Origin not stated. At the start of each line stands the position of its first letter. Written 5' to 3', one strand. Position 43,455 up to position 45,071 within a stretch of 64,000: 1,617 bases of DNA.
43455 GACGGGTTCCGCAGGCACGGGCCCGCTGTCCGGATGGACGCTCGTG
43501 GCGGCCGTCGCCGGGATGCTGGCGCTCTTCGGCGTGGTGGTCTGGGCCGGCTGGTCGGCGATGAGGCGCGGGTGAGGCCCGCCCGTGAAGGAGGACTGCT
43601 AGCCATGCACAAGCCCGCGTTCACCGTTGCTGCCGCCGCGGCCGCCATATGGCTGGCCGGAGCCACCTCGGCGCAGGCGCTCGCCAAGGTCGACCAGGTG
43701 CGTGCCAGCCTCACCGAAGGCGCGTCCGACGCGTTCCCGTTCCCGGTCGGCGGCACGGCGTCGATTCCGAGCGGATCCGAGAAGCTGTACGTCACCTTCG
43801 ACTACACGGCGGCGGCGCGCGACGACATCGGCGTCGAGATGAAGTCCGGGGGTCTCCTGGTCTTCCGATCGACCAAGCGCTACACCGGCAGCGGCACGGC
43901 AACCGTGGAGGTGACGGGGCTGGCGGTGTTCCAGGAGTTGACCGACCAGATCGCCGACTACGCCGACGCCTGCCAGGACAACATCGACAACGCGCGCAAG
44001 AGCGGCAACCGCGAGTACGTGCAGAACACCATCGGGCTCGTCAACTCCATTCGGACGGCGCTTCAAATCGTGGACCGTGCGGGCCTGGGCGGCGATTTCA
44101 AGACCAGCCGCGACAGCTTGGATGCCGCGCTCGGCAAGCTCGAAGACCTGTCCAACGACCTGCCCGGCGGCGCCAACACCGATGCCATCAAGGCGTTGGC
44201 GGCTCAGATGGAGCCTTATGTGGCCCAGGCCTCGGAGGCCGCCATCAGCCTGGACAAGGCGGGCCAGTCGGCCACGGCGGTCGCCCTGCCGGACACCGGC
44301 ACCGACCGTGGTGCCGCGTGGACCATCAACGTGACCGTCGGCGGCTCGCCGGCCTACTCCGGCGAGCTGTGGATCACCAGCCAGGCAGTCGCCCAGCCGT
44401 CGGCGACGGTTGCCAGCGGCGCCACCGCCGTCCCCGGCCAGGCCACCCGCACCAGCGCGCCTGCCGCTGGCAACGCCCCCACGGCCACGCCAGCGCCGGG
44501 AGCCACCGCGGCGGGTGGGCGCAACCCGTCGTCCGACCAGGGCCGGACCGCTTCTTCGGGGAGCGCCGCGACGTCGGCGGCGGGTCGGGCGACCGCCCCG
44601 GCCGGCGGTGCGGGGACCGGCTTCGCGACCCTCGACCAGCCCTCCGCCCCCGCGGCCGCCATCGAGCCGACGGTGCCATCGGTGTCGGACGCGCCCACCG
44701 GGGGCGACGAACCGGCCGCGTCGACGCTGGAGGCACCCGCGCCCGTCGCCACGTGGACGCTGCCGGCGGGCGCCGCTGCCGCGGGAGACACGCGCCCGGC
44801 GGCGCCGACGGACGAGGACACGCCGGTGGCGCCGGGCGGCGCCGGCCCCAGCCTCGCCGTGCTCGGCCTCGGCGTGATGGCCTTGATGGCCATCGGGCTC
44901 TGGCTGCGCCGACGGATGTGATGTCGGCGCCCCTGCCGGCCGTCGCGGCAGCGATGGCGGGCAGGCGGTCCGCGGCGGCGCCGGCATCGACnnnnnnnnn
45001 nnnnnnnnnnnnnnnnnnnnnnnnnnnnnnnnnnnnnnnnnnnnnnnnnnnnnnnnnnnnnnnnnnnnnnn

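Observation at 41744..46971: Tandem array of four paralogous secreted proteins with a shared N-terminal domain and C-terminal membrane anchors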

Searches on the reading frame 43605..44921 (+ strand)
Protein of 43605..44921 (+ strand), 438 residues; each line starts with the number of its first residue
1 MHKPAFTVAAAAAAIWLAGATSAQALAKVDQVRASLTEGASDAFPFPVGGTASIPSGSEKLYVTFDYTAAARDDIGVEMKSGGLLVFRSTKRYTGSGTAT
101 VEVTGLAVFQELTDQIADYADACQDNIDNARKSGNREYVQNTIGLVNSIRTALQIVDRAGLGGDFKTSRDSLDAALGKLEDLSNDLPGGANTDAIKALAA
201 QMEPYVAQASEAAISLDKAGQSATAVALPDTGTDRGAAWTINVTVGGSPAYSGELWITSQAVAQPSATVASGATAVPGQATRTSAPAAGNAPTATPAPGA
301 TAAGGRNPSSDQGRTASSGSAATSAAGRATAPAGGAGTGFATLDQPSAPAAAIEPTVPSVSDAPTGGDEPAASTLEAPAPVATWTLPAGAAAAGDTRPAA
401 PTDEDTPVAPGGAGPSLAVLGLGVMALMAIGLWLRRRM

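Call 4: search_protein_families(library=pfam, proteins=[window:43605-44921:+], max_evalue=1)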
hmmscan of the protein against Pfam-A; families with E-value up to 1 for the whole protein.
window:43605-44921:+ (438 aa): 0 families

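Call 7: find_encoding_contigs(protein=window:43605-44921:+, flank=10000, max_places=6)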
Protein window:43605-44921:+ (438 aa): 12 contigs read that carry it; 6 places shown.
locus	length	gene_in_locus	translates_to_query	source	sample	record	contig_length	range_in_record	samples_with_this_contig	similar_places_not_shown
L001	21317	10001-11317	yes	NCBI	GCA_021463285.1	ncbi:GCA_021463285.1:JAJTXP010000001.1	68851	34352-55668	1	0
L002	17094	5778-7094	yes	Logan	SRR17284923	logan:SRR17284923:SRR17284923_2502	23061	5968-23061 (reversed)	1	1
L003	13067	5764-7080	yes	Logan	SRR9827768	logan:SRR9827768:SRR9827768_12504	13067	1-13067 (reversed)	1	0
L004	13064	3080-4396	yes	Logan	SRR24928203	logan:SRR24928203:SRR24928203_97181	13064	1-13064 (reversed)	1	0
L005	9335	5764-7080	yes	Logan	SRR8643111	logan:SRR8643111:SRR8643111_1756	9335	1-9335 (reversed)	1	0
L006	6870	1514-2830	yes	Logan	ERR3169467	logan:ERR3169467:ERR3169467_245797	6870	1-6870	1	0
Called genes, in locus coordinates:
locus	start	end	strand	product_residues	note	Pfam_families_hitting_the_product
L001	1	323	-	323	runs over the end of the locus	PF00288:GHMP_kinases_N, PF08544:GHMP_kinases_C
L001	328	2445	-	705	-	PF00676:E1_dh, PF02779:Transket_pyr, PF02780:Transketolase_C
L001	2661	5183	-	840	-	PF02861:Clp_N, PF00004:AAA, PF13191:AAA_16 (weak), PF23569:NBD_SMAX1 (weak), PF17871:AAA_lid_9, PF07724:AAA_2, PF07728:AAA_5, PF10431:ClpB_D2-small, +6 more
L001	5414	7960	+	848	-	PF17210:SdrD_B (faint)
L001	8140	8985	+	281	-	-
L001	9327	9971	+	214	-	-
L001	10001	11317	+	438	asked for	-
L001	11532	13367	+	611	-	-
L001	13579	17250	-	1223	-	PF22148:Fervidolysin_NPro-like, PF00082:Peptidase_S8, PF00188:CAP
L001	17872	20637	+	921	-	PF00933:Glyco_hydro_3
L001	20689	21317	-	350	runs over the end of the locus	PF00069:Pkinase, PF07714:PK_Tyr_Ser-Thr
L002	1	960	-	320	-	?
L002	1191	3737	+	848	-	PF17210:SdrD_B (faint)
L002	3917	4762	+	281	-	-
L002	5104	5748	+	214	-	-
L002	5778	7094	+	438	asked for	-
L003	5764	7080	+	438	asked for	-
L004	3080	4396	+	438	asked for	-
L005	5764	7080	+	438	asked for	-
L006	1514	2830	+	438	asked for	-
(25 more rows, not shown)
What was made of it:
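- Checked: The public annotation of the source MAG (GCA_021463285.1) calls the same four products (call 7).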

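Call 8: search_protein_families(library=ncbifam, proteins=[window:43605-44921:+], max_evalue=1)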
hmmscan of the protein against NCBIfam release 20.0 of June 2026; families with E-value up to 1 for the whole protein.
window:43605-44921:+ (438 aa): 0 families

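Call 9: find_homologous_proteins(query=window:43605-44918:+, max_evalue=0.001)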
Query window:43605-44918:+ (438 aa): 5 proteins with E <= 0.001 among 8000 candidates.
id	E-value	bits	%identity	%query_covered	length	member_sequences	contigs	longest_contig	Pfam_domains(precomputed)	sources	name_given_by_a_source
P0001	2.5e-267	904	100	100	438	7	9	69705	-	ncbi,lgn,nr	ncbi:hypothetical protein DCC79_00190 [bacterium]|nr:MAG: hypothetical protein DCC79_00190 [bacteriu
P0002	2.8e-203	694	78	100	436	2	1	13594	-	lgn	-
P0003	4.0e-198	677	78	100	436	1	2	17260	-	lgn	-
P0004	1.6e-119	418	54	95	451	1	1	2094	-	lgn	-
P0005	3.9e-13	67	27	49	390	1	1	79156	-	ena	-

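Call 11: find_encoding_contigs(protein=P0005, flank=10000, max_places=4)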
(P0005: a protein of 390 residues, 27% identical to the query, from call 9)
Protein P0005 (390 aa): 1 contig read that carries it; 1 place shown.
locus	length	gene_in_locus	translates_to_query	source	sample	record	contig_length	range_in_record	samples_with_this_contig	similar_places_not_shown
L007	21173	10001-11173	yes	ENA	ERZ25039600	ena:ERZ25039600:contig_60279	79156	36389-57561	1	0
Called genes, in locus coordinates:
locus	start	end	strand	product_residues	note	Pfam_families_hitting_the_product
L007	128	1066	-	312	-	PF00270:DEAD (weak)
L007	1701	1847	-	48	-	-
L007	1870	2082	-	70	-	PF00902:TatC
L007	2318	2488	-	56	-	-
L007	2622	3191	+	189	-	-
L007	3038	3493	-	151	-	-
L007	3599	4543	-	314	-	-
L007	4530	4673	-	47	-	-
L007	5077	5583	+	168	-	PF21028:DUF1285_C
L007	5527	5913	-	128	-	-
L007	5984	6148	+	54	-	-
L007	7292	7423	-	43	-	-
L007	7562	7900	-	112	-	PF05534:HicB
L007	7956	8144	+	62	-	-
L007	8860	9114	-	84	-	-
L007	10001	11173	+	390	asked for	-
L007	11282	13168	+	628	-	-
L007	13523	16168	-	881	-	PF00082:Peptidase_S8, PF00188:CAP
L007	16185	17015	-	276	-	PF22148:Fervidolysin_NPro-like, PF00082:Peptidase_S8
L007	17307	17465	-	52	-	-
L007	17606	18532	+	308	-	PF00933:Glyco_hydro_3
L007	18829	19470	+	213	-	-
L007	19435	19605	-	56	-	-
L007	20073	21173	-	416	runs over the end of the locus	PF00069:Pkinase, PF07714:PK_Tyr_Ser-Thr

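Call 12: find_encoding_contigs(protein=P0002, flank=10000, max_places=3)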
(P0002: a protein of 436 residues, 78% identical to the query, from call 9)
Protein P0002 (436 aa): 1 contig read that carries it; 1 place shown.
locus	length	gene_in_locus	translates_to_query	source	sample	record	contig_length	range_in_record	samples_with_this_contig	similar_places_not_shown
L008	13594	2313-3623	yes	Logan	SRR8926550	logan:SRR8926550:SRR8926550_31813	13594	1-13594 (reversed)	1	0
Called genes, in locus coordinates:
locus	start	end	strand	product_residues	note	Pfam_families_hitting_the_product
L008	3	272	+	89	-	?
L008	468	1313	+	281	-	-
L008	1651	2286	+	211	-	-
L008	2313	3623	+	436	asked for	-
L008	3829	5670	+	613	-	-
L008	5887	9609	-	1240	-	PF22148:Fervidolysin_NPro-like, PF00082:Peptidase_S8, PF00188:CAP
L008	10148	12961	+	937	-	PF00933:Glyco_hydro_3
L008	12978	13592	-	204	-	?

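Call 13: find_encoding_contigs(protein=P0003, flank=10000, max_places=3)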
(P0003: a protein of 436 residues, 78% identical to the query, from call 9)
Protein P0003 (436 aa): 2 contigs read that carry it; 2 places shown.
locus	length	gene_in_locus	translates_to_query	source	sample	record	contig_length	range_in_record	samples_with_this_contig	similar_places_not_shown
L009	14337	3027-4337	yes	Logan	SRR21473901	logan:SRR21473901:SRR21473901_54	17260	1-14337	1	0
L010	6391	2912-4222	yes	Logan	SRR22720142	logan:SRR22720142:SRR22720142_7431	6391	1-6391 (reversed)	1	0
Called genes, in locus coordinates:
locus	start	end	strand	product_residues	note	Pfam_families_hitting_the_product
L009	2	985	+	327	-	?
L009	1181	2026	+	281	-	-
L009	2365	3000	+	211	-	-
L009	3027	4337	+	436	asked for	-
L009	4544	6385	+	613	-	-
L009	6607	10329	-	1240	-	PF22148:Fervidolysin_NPro-like, PF00082:Peptidase_S8, PF00188:CAP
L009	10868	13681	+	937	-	PF00933:Glyco_hydro_3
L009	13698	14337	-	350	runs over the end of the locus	PF00069:Pkinase, PF07714:PK_Tyr_Ser-Thr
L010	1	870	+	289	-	?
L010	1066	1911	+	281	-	-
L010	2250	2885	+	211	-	-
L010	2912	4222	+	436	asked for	-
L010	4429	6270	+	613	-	-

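Call 14: find_encoding_contigs(protein=P0004, flank=10000, max_places=3)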
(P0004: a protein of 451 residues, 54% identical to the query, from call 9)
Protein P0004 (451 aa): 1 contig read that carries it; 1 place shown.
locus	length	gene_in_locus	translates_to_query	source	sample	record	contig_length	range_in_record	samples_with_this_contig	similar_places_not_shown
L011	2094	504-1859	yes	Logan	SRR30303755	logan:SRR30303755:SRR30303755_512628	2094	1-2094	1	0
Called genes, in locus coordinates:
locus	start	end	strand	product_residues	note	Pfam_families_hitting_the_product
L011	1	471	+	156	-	?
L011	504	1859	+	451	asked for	-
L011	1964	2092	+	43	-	?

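Call 39: find_related_loci(query=A4, collection=genome_contigs, flank=8000)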
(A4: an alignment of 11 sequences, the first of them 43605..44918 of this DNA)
Query A4 (438 aa) in genome_contigs; peptide patterns used: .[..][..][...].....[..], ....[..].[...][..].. (x = any residue, [..] = any of these).
475 stretches matched a pattern; 5 encode a relative of the query (tblastn E <= 1e-3); 5 distinct loci.
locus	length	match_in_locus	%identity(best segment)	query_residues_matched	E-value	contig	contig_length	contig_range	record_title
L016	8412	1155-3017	33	30-438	3e-36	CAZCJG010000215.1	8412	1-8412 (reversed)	MAG TPA_asm: uncultured Anaerolineales bacterium isolate SRP173033_co3_125 genome assembly, contig: NODE_12061_length_84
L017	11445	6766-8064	30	1-438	1e-35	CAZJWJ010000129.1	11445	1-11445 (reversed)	MAG TPA_asm: uncultured Anaerolineales bacterium isolate binchicken_co350_168 genome assembly, contig: NODE_6248_length_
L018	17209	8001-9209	34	25-438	3e-33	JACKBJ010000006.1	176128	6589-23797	MAG: Caldilineae bacterium isolate HK-STAS-CHLO-18 HK-STAS-CHLO-18_6, whole genome shotgun sequence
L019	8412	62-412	62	323-438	3e-23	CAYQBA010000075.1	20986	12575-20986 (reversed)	MAG TPA_asm: uncultured Anaerolineales bacterium isolate binchicken_co27_399 genome assembly, contig: NODE_4469_length_2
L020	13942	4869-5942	28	52-438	2e-18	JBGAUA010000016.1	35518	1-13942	MAG: Anaerolineae bacterium isolate MAG_MBR_AS.19 MBRAS-19_NODE_16_length_35518_cov_4.551762, whole genome shotgun seque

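Call 83: search_protein_families(library=ncbifam, proteins=[L017:2800-5760:+, L018:4180-6927:+, L020:1160-3763:+], max_evalue=0.1)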
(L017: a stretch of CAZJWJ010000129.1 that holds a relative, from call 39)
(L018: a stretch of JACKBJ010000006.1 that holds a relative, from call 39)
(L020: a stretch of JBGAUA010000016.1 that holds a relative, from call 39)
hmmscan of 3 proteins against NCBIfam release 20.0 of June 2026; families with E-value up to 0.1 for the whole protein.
L017:2800-5760:+ (986 aa): 1 family
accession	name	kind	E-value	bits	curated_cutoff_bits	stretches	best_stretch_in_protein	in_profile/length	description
NF052345.1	S_layer_anammox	exception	0.0018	15.7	1400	1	313-448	1171-1311/1596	Kustd1514 family S-layer glycoprotein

L018:4180-6927:+ (915 aa): 1 family
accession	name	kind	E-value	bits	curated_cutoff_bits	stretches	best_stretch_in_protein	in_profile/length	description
NF052345.1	S_layer_anammox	exception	1.6e-06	25.8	1400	1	259-393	1171-1304/1596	Kustd1514 family S-layer glycoprotein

L020:1160-3763:+ (867 aa): 1 family
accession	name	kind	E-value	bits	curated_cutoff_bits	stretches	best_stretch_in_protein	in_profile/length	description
NF033679.1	DNRLRE_dom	domain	0.0024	17.9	34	1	340-410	13-82/164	DNRLRE domain-containing protein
